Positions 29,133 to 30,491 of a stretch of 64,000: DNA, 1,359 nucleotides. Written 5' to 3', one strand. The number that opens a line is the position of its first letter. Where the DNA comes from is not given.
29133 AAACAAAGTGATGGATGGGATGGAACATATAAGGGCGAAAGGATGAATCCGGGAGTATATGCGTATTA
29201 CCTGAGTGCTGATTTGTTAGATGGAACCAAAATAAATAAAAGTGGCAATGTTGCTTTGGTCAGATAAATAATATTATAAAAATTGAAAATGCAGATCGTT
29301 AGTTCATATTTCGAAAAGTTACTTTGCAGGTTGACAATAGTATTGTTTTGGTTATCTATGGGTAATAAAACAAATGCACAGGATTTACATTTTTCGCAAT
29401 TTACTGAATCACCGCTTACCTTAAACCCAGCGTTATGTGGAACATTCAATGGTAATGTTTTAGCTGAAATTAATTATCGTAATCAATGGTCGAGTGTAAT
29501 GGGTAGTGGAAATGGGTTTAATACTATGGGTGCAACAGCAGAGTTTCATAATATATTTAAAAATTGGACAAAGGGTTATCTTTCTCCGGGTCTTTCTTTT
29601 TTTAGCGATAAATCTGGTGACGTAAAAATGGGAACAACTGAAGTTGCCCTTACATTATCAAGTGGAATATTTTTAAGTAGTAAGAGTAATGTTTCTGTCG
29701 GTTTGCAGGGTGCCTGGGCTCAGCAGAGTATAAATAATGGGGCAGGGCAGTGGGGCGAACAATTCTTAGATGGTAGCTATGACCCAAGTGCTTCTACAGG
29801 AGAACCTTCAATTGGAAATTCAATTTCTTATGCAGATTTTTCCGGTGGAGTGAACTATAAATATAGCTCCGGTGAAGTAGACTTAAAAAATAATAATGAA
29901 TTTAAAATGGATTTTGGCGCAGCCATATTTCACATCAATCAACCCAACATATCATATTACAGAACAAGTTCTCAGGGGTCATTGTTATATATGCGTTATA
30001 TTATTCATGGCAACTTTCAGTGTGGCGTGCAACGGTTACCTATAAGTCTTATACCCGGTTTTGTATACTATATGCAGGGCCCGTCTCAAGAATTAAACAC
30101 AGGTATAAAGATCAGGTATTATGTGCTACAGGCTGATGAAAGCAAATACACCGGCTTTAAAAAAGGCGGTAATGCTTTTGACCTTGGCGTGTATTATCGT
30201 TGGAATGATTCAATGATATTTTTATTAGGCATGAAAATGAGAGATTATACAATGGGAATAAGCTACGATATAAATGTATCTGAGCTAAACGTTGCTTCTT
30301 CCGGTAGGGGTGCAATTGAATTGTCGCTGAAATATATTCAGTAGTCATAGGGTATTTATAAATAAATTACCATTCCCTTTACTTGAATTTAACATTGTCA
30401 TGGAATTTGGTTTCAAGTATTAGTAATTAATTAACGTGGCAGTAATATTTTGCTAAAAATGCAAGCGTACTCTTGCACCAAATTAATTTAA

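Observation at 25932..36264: T9SS surface-protein locus defined by four copies of a ~250-aa N-terminal module I cannot assign to any named family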

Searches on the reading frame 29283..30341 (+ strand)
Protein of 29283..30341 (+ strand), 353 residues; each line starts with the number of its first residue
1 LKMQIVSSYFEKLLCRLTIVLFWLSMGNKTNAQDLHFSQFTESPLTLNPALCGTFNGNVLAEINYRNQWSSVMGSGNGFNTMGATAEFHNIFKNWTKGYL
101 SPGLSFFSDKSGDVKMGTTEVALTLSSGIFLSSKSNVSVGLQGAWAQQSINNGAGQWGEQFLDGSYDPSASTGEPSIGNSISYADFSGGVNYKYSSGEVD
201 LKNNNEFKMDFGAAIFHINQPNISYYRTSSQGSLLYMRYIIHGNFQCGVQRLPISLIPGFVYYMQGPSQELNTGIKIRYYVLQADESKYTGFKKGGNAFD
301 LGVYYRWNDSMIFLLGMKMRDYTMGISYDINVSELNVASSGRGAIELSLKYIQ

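Call 7: search_protein_families(library=pfam, proteins=[window:29283-30341:+], max_evalue=0.1)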
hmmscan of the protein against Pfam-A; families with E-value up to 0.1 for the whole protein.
window:29283-30341:+ (353 aa): 1 family
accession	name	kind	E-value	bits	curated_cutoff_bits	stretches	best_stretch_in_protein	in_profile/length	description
PF11751.14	PorP_SprF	-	1.1e-35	124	22.3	1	31-351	3-273/273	Type IX secretion system membrane protein PorP/SprF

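Call 8: search_protein_families(library=ncbifam, proteins=[window:29283-30341:+], max_evalue=0.1)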
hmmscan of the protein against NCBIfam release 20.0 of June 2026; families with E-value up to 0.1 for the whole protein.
window:29283-30341:+ (353 aa): 1 family
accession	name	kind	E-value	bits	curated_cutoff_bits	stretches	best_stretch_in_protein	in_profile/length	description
TIGR03519.1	T9SS_PorP_fam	subfamily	6.2e-46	157.2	90.55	1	17-351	6-290/292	PorP/SprF family type IX secretion system membrane protein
